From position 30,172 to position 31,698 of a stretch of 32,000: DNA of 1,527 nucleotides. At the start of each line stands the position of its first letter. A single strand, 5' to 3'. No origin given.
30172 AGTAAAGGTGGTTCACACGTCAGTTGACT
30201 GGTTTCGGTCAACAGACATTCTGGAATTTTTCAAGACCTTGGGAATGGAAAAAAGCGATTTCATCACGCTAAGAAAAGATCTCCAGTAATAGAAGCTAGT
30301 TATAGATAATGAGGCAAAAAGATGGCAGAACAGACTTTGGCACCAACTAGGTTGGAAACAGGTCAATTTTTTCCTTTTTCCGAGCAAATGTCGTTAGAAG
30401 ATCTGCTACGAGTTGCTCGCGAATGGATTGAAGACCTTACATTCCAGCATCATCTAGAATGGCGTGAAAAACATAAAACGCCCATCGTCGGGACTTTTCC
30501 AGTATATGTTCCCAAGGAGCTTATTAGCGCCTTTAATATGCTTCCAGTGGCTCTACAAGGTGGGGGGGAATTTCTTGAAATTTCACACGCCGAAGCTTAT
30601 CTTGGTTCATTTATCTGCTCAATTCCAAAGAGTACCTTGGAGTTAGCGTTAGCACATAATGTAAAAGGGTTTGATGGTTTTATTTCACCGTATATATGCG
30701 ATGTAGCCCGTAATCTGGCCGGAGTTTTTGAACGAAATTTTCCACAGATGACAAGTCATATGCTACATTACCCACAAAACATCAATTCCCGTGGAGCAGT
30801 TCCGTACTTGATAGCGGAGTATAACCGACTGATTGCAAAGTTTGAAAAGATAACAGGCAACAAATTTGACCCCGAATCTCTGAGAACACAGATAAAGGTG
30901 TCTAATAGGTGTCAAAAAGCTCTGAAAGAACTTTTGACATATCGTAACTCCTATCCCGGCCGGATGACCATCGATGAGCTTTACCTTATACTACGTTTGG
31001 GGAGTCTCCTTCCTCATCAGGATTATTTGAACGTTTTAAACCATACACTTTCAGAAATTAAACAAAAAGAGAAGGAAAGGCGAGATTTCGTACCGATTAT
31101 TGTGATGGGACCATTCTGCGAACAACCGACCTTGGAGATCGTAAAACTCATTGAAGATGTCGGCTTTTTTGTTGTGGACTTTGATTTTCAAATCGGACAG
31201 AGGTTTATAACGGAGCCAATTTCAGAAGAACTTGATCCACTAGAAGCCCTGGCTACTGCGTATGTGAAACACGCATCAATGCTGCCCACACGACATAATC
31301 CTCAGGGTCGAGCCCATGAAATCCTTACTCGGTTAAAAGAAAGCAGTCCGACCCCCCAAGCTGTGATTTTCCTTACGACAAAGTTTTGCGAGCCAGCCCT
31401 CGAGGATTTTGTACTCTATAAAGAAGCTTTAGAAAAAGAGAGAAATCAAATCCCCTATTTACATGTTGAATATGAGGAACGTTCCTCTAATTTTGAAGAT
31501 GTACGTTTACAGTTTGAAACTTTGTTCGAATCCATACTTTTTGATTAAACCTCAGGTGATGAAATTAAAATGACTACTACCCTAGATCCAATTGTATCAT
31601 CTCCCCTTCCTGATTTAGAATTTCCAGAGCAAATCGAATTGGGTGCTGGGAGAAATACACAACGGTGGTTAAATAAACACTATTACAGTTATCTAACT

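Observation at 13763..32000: Dispersed anaerobic benzoyl-CoA ring-reduction pathway (bcrC-bcrB, dch, had-like) in a probable Asgard archaeon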

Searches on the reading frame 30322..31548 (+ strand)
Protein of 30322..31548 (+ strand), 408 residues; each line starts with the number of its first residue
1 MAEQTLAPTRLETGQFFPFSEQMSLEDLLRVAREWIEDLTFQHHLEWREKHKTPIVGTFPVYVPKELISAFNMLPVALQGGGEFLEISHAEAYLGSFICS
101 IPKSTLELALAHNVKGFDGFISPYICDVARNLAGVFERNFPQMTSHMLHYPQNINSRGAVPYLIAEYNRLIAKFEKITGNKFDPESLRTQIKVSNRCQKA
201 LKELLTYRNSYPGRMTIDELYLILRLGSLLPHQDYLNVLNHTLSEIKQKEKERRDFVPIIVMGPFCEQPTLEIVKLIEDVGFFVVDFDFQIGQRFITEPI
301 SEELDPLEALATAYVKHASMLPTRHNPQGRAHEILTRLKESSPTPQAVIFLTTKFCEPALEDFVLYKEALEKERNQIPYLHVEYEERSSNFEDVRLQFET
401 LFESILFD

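Call 4: search_protein_families(library=pfam, proteins=[window:30322-31548:+])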
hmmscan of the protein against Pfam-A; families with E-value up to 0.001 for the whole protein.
window:30322-31548:+ (408 aa): 1 family
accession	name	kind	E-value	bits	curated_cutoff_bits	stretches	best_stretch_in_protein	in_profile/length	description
PF06050.19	HGD-D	-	2.7e-67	228.2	28.4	1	61-405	2-342/342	2-hydroxyglutaryl-CoA dehydratase, D-component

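Call 6: search_protein_families(library=ncbifam, proteins=[window:30322-31548:+], max_evalue=0.01)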
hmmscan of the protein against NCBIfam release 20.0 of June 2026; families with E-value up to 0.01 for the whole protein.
window:30322-31548:+ (408 aa): 5 families
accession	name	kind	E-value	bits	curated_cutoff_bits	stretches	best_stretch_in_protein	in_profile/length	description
TIGR02263.1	benz_CoA_red_C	equivalog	4.9e-73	246.3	421.15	1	35-405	11-380/380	benzoyl-CoA reductase subunit C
NF052456.1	HyiscapDhHadC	equivalog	1.1e-45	156.1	700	1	45-403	20-370/372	(R)-2-hydroxyisocaproyl-CoA dehydratase subunit beta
NF040772.1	double_cubane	equivalog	6.7e-37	127.4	350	1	47-405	14-372/372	double-cubane-cluster-containing anaerobic reductase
TIGR03190.1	benz_CoA_bzdN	equivalog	2.6e-22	79.2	453.8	1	33-404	8-370/377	benzoyl-CoA reductase, bzd-type, subunit N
NF052455.1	HyiscapDhHadB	equivalog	2.6e-05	23.1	750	1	156-222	146-213/398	(R)-2-hydroxyisocaproyl-CoA dehydratase subunit alpha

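Call 12: find_related_loci(query=window:30322-31548:+, collection=genome_contigs, flank=10000)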
Query window:30322-31548:+ (408 aa) in genome_contigs; peptide patterns used: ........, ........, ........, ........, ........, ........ (x = any residue, [..] = any of these).
238 stretches matched a pattern; 2 encode a relative of the query (tblastn E <= 1e-3); 2 distinct loci.
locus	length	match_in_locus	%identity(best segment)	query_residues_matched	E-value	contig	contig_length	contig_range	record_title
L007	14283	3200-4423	91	1-408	0e+0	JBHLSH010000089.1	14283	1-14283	MAG: Candidatus Heimdallarchaeota archaeon isolate TM2S.58 TM2S.58@11038, whole genome shotgun sequence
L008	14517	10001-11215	62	1-407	7e-170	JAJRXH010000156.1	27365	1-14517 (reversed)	MAG: archaeon isolate Dive96_bin3.136 k141_1334050, whole genome shotgun sequence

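Call 15: search_protein_families(library=ncbifam, proteins=[L007:3200-4426:+, L007:4447-5778:+, L007:5785-6603:+, L007:6600-7397:+, L007:7975-9627:+, L007:2612-3169:+, L007:368-2122:-], max_evalue=0.001)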
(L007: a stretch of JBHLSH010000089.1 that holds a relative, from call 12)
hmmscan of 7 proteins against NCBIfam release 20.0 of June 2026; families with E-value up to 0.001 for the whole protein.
L007:3200-4426:+ (408 aa): 4 families
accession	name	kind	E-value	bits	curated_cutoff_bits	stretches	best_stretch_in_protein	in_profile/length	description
TIGR02263.1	benz_CoA_red_C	equivalog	9.3e-74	248.6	421.15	1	34-405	10-380/380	benzoyl-CoA reductase subunit C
NF052456.1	HyiscapDhHadC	equivalog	2.6e-47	161.5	700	1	46-403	21-370/372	(R)-2-hydroxyisocaproyl-CoA dehydratase subunit beta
NF040772.1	double_cubane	equivalog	1.2e-37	129.8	350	1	49-405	16-372/372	double-cubane-cluster-containing anaerobic reductase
TIGR03190.1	benz_CoA_bzdN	equivalog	3.4e-25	88.7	453.8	1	29-404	4-370/377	benzoyl-CoA reductase, bzd-type, subunit N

L007:4447-5778:+ (443 aa): 4 families
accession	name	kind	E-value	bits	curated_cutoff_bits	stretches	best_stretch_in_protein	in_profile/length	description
TIGR02260.1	benz_CoA_red_B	equivalog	6.6e-93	311.6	486.55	1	35-429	15-411/413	benzoyl-CoA reductase subunit B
NF052455.1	HyiscapDhHadB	equivalog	6.8e-49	166.6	750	1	64-435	38-398/398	(R)-2-hydroxyisocaproyl-CoA dehydratase subunit alpha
TIGR03191.1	benz_CoA_bzdO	equivalog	9.5e-23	81.1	448.6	1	94-436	75-428/430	benzoyl-CoA reductase, bzd-type, subunit O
NF040772.1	double_cubane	equivalog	2.4e-17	63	350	1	105-431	63-372/372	double-cubane-cluster-containing anaerobic reductase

L007:5785-6603:+ (272 aa): 6 families
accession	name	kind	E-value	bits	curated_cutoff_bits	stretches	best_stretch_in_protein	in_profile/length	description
TIGR00241.1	CoA_E_activ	domain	5.6e-84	281.5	125.4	1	5-253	2-247/248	acyl-CoA dehydratase activase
TIGR02259.1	benz_CoA_red_A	equivalog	5.2e-60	203.4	578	1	43-255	213-432/432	benzoyl-CoA reductase subunit A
TIGR03192.1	benz_CoA_bzdQ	equivalog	5.4e-51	173.8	380.2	1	4-255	33-286/293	benzoyl-CoA reductase, bzd-type, subunit Q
TIGR03286.1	methan_mark_15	hypoth_equivalog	1.4e-46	159.3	455.75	1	4-255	145-401/404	methanogenesis marker 15 protein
TIGR02261.1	benz_CoA_red_D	equivalog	1.7e-45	155.2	312.85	1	4-254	2-261/262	benzoyl-CoA reductase subunit D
TIGR01312.1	XylB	equivalog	2.7e-05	22.9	380.25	0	188-260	368-440/481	xylulokinase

L007:6600-7397:+ (265 aa): 6 families
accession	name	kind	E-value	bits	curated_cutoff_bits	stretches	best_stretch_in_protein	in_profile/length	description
TIGR00241.1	CoA_E_activ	domain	2.5e-58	197.5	125.4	1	3-253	1-248/248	acyl-CoA dehydratase activase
TIGR02261.1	benz_CoA_red_D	equivalog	4.3e-51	173.6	312.85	1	2-254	1-262/262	benzoyl-CoA reductase subunit D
TIGR03192.1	benz_CoA_bzdQ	equivalog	3.8e-41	141.4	380.2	1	3-260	33-292/293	benzoyl-CoA reductase, bzd-type, subunit Q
TIGR02259.1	benz_CoA_red_A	equivalog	3.2e-33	115.1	578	1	60-251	231-429/432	benzoyl-CoA reductase subunit A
TIGR03286.1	methan_mark_15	hypoth_equivalog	2.4e-32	112.4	455.75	1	3-253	145-400/404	methanogenesis marker 15 protein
NF009842.0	PRK13317.1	equivalog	0.00035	20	234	0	1-93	1-88/277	type II pantothenate kinase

L007:7975-9627:+ (550 aa): 3 families
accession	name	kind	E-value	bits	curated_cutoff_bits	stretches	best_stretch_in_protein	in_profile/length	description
NF038150.1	lanthi_synth_IV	equivalog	9.5e-34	116.8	650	2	75-244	654-804/851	class IV lanthionine synthetase LanL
TIGR03897.1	lanti_2_LanM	subfamily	2.4e-29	101.7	304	2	206-408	645-821/932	type 2 lanthipeptide synthetase LanM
NF038151.1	lanthi_synth_III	equivalog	8.1e-26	90.6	575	2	270-431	601-750/833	class III lanthionine synthetase LanKC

L007:2612-3169:+ (185 aa): 2 families
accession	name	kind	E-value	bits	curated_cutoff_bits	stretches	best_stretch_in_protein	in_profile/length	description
NF002959.0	PRK03624.1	equivalog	1.6e-10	40.8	124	1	34-184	3-142/147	GNAT family acetyltransferase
TIGR03103.1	trio_acet_GNAT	equivalog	1.7e-05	23.6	569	1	83-181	124-222/547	N-acetylglutaminylglutamine synthetase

L007:368-2122:- (584 aa): 6 families
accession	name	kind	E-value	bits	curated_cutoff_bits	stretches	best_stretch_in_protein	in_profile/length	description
NF033452.1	BREX_1_MTaseX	exception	2e-17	62.4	500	2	102-175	309-376/1210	BREX-1 system adenine-specific DNA-methyltransferase PglX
NF033455.1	BREX_6_MTaseX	exception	7.1e-15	53.6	900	1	101-175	323-397/1319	BREX-6 system adenine-specific DNA-methyltransferase PglX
NF033454.1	BREX_5_MTaseX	exception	3.1e-09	35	900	1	107-175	302-365/1404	BREX-5 system adenine-specific DNA-methyltransferase PglX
NF033451.1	BREX_2_MTaseX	equivalog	9e-09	33.6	400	1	87-271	224-384/1185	BREX-2 system adenine-specific DNA-methyltransferase PglX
NF047738.1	antiphage_MADS2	equivalog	6.1e-07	28.1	720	1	86-273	311-469/654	methylation-associated defense system DNA methyltransferase MAD2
TIGR02987.1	met_A_Alw26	exception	0.00033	19.5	353.5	0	106-264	31-132/523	Alw26I/Eco31I/Esp3I family type II restriction adenine-specific DNA-methyltransferase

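Call 16: search_protein_families(library=pfam, proteins=[L007:4447-5778:+, L007:5785-6603:+, L007:6600-7397:+, L007:7975-9627:+, L007:9745-14205:-, L008:12648-13514:+, L008:13511-14311:+, L008:8917-9684:+, L008:7282-8451:+, L008:8501-8920:+], max_evalue=0.001)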
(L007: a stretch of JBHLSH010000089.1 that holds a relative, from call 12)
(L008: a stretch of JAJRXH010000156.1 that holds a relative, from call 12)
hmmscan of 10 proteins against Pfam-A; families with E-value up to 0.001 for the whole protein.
L007:4447-5778:+ (443 aa): 1 family
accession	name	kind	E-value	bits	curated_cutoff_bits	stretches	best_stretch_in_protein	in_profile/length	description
PF06050.19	HGD-D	-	9.8e-53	180.3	28.4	1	65-431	7-342/342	2-hydroxyglutaryl-CoA dehydratase, D-component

L007:5785-6603:+ (272 aa): 3 families
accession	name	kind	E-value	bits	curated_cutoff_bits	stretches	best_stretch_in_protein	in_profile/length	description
PF01869.26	BcrAD_BadFG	-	8.6e-69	232.5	31.5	1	7-255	2-271/271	BadF/BadG/BcrA/BcrD ATPase family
PF00370.27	FGGY_N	-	9.9e-05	22.5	28.8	0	100-123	4-27/245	FGGY family of carbohydrate kinases, N-terminal domain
PF14450.12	FtsA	-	0.0009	20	31.8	0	6-239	1-109/127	Cell division protein FtsA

L007:6600-7397:+ (265 aa): 2 families
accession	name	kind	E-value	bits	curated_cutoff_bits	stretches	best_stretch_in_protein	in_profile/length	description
PF01869.26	BcrAD_BadFG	-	4.3e-48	164.6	31.5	1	6-254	2-271/271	BadF/BadG/BcrA/BcrD ATPase family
PF02782.22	FGGY_C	-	0.00067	19.9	27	1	182-255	118-195/198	FGGY family of carbohydrate kinases, C-terminal domain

L007:7975-9627:+ (550 aa): 4 families
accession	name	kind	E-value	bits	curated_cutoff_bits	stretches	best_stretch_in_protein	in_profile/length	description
PF05147.19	LANC_like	-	1.1e-28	100.3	23.2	2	85-229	100-242/350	Lanthionine synthetase C-like protein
PF07470.19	Glyco_hydro_88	-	1.8e-06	27.7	26.6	0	87-189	29-113/352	Glycosyl Hydrolase Family 88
PF07944.18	Beta-AFase-like_GH127_cat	-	8.5e-06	25.4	24.9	0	96-181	132-206/376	Beta-L-arabinofuranosidase, GH127 catalytic domain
PF06662.19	C5-epim_C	-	0.00043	20.3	23.3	0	97-185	37-129/188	D-glucuronyl C5-epimerase C-terminus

L007:9745-14205:- (1486 aa): 6 families
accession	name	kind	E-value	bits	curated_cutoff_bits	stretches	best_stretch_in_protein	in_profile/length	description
PF00041.27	fn3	-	3.6e-74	245.4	25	11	1149-1235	2-83/84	Fibronectin type III domain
PF16794.11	fn3_4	-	2.6e-15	56.7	27.1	0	678-720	4-48/103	Fibronectin-III type domain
PF03351.22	DOMON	-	8.7e-12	45.8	32.7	1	65-181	6-124/124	DOMON domain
PF18370.7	RGI_lyase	-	1.5e-06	28.8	27.8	0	1156-1226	13-77/86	Rhamnogalacturonan I lyases beta-sheet domain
PF01108.23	Tissue_fac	-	7.6e-05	23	27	0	670-757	15-105/107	Tissue factor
PF18522.7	DUF5620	-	0.00014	22.7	25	0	922-986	47-85/120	Domain of unknown function (DUF5620)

L008:12648-13514:+ (288 aa): 2 families
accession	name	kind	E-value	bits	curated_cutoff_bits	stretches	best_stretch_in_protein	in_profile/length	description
PF01869.26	BcrAD_BadFG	-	6.7e-73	246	31.5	1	20-268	2-271/271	BadF/BadG/BcrA/BcrD ATPase family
PF00370.27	FGGY_N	-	5.7e-05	23.3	28.8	0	19-50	3-34/245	FGGY family of carbohydrate kinases, N-terminal domain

L008:13511-14311:+ (266 aa): 2 families
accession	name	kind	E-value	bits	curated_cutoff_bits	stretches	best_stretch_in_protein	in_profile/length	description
PF01869.26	BcrAD_BadFG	-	4.3e-49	167.9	31.5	1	5-253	2-271/271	BadF/BadG/BcrA/BcrD ATPase family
PF00370.27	FGGY_N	-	2.2e-05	24.6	28.8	0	98-120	4-26/245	FGGY family of carbohydrate kinases, N-terminal domain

L008:8917-9684:+ (255 aa): 6 families
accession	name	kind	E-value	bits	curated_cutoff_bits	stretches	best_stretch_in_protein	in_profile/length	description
PF13561.12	adh_short_C2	-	5e-67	226.4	27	1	19-253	1-235/236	Enoyl-(Acyl carrier protein) reductase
PF00106.31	adh_short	-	5.8e-61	205.8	26.6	1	13-207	1-193/195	short chain dehydrogenase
PF08659.16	KR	-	1.8e-18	67.5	22.6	1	15-179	3-165/180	KR domain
PF01370.27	Epimerase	-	2.3e-06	27.6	20.9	1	15-150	1-115/240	NAD dependent epimerase/dehydratase family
PF16363.11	GDP_Man_Dehyd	-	2.6e-05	24.3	27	1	16-84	1-74/332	GDP-mannose 4,6 dehydratase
PF23441.1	SDR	-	5.6e-05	23.1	27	1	16-253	11-255/258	SDR-like rossmann domain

L008:7282-8451:+ (389 aa): 5 families
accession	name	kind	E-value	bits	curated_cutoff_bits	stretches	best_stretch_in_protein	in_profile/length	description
PF22691.2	Thiolase_C_1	-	4.9e-45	153.2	28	1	241-383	4-144/144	Thiolase C-terminal domain-like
PF00108.29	Thiolase_N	-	1e-13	51.7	26.4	1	8-222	7-260/260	Thiolase, N-terminal domain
PF02803.24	Thiolase_C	-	1.3e-10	41.5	27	1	259-356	25-104/123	Thiolase, C-terminal domain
PF08545.16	ACP_syn_III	-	1e-05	25.8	24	0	78-114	4-40/80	3-Oxoacyl-[acyl-carrier-protein (ACP)] synthase III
PF00109.32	ketoacyl-synt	-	0.00035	20.7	20.8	0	55-114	149-207/252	Beta-ketoacyl synthase, N-terminal domain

L008:8501-8920:+ (139 aa): 2 families
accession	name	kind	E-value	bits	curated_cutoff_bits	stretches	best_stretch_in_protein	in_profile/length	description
PF01796.24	OB_ChsH2_C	-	6.9e-16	58.4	27.1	1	64-122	1-63/65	ChsH2, C-terminal OB-fold domain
PF12172.15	zf-ChsH2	-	9.4e-06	25.8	23.2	1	28-55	4-31/37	ChsH2, rubredoxin-like zinc ribbon domain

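Call 17: search_solved_structures(query=L007:4447-5778:+, max_evalue=0.001)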
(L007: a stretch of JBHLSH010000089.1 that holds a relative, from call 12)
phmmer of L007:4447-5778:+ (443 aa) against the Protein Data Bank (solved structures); distinct sequences matched with E-value up to 0.001: 3.
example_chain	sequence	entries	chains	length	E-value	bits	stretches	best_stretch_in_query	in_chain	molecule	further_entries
9g87_A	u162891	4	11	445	1.4e-67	231.8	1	32-440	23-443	3-methylbenzoyl-CoA reductase beta subunit MbdO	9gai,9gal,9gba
3o3m_A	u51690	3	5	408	6.2e-38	134.1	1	41-436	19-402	alpha subunit 2-hydroxyisocaproyl-CoA dehydratase | alpha-subunit 2-hydroxyisocaproyl-CoA dehydratase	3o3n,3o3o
8s02_A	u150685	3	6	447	1.4e-20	76.8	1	94-437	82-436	BzdO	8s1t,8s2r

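Call 18: search_solved_structures(query=window:30322-31548:+, max_evalue=0.001)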
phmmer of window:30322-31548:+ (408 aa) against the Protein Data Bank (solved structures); distinct sequences matched with E-value up to 0.001: 5.
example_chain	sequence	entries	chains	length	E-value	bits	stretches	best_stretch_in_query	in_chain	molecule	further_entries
9g87_B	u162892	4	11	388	1.6e-69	238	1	16-408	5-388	3-methylbenzoyl-CoA reductase gamma subunit MbdN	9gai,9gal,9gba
3o3m_B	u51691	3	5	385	7.1e-32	114.1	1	53-404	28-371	beta subunit 2-hydroxyacyl-CoA dehydratase | beta-subunit 2-hydroxyacyl-CoA dehydratase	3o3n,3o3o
8s02_B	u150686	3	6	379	1.6e-20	76.7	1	35-404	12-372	BzdN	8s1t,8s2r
7yyl_C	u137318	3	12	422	4.1e-16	62.2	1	51-402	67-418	Dehydratase family protein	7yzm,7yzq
6eno_A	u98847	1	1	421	4.6e-16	62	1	51-401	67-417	Dehydratase family protein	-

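Call 33: find_homologous_proteins(query=window:30322-31548:+, max_evalue=1e-10)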
Query window:30322-31548:+ (408 aa): 582 proteins with E <= 1e-10 among 6205 candidates; the best 120 are listed. Only proteins of 224 to 714 residues were searched: fused or split forms outside these lengths cannot appear, so this answer is no evidence that the protein stands alone or is whole; lengths 'longer' or 'shorter' looks for them.
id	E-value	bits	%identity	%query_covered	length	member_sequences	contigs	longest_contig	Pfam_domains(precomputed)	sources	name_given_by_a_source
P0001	1.9e-251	852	91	100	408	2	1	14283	PF06050.20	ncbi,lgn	ncbi:MAG: 2-hydroxyacyl-CoA dehydratase subunit D [Candidatus Heimdallarchaeota archaeon]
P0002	3.8e-228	775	82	100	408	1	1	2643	PF06050.20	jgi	jgi:benzoyl-CoA reductase subunit C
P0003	9.8e-227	771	82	100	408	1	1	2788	PF06050.20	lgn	-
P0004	2.7e-186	637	67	100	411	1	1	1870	PF06050.20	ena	-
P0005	4.9e-179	614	67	96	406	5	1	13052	PF06050.20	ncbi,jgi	ncbi:MAG: 2-hydroxyacyl-CoA dehydratase subunit D [Candidatus Hodarchaeales archaeon]|jgi:benzoyl-Co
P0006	9.1e-179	613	67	97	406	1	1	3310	PF06050.20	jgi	jgi:benzoyl-CoA reductase subunit C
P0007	6.0e-178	610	66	96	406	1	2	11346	PF06050.20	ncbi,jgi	ncbi:MAG: 2-hydroxyacyl-CoA dehydratase subunit D [Candidatus Hodarchaeales archaeon]|jgi:benzoyl-Co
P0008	1.1e-177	609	67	96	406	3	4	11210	PF06050.20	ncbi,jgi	ncbi:MAG: 2-hydroxyacyl-CoA dehydratase subunit D [Candidatus Hodarchaeales archaeon]|jgi:benzoyl-Co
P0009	5.0e-177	607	68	96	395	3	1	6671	PF06050.20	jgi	jgi:benzoyl-CoA reductase subunit C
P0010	4.3e-175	601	66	96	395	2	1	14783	PF06050.20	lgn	-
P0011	1.8e-167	575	64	97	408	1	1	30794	PF06050.20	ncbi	-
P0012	3.1e-167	575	63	97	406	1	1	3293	PF06050.20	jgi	jgi:benzoyl-CoA reductase subunit C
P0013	5.1e-167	574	65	97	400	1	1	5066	PF06050.20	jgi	jgi:benzoyl-CoA reductase subunit C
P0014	2.7e-164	565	62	97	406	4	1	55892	PF06050.20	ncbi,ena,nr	ncbi:MAG: Benzoyl-CoA reductase subunit C [Candidatus Heimdallarchaeota archaeon LC_3]|nr:MAG: Benzo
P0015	9.7e-164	563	63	96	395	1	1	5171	PF06050.20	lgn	-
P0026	6.9e-111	389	48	96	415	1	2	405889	PF06050.20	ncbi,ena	ncbi:MAG: 2-hydroxyacyl-CoA dehydratase [Thermoplasmata archaeon]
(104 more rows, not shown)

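Call 34: search_dna_similar(query=L007:4447-5778:+, collection=plasmids, mode=protein, max_evalue=1e-10, max_rows=40)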
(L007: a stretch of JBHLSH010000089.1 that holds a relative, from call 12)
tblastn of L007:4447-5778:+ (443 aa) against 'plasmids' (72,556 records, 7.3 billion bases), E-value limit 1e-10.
Records with a match: 8; places in all: 10; records where one place covers at least 80% of the query: 8.
Best place of each record, by identity: <60% 8.
By first word of the organism name: Proteus 2; Sphingopyxis 2; Azoarcus 1; Fusobacterium 1; Rhodobacteraceae 1; Rhodococcus 1.
By predicted mobility (MOB-suite, as given by PLSDB): non-mobilizable 5; mobilizable 3.
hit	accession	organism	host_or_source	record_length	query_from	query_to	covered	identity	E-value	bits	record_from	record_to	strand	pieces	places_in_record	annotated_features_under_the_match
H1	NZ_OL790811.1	Proteus mirabilis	-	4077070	65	435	84%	28.4%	2e-33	141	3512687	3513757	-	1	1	none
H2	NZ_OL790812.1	Proteus mirabilis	-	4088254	65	435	84%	28.4%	2e-33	141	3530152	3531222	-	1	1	none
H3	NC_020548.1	Azoarcus sp. KH32C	-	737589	26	435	93%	24.7%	4e-33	140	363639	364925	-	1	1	2-hydroxyacyl-CoA dehydratase family protein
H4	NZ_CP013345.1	Sphingopyxis macrogoltabida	whole organism,activated sludge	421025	8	435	97%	23.2%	8e-26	118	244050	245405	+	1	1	2-hydroxyacyl-CoA dehydratase family protein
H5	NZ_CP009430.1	Sphingopyxis macrogoltabida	soil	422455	8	435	97%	23.2%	8e-26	118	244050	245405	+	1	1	2-hydroxyacyl-CoA dehydratase family protein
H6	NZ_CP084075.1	Fusobacterium vincentii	-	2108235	64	440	85%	26.1%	1e-32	138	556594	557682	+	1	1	none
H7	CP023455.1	Rhodobacteraceae bacterium QY30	whole organism,paddy soil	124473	40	437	90%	23.2%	6e-28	124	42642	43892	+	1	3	record has no annotation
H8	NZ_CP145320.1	Rhodococcus ruber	-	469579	58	436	86%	23.4%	9e-24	112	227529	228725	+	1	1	2-hydroxyacyl-CoA dehydratase family protein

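Call 43: search_protein_representatives(protein=window:30322-31548:+)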
Query: 408 residues. Proteins with E-value up to 0.001 (for the whole library): 1926; up to 1e-10: 997; up to 1e-30: 127. The best 150 are listed.
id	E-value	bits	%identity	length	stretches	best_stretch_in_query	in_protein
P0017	1.8e-161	554.0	63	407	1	12-408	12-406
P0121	1.1e-115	403.3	49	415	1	8-408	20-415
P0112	1.0e-90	321.0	44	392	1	35-408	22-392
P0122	2.0e-87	310.2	44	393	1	24-407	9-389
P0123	1.4e-82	294.2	40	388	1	23-408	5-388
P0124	5.4e-81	289.0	37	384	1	25-407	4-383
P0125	7.9e-76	272.0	39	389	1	29-408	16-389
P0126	1.4e-72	261.3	38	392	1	22-407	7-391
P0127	1.3e-71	258.2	36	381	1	32-404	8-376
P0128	1.5e-70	254.6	39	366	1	46-407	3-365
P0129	1.2e-65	238.5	39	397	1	51-407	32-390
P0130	2.9e-65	237.2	35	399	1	26-405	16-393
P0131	2.9e-64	233.9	36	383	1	32-407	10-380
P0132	3.8e-63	230.3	33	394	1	25-407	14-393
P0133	1.6e-62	228.2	35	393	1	25-407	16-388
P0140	5.3e-59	216.6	32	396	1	38-404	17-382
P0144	1.5e-49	185.5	36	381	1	45-396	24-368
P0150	2.9e-46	174.7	30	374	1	44-401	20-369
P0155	5.9e-45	170.4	30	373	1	44-403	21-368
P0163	1.2e-40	156.2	28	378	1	41-403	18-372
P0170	5.2e-39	150.8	31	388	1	30-405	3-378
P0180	5.7e-37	144.1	26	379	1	39-387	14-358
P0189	4.7e-36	141.1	31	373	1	51-404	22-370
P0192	1.0e-35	139.9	30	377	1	47-403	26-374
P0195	3.7e-35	138.1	28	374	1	46-398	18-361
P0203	1.3e-34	136.3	27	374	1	39-390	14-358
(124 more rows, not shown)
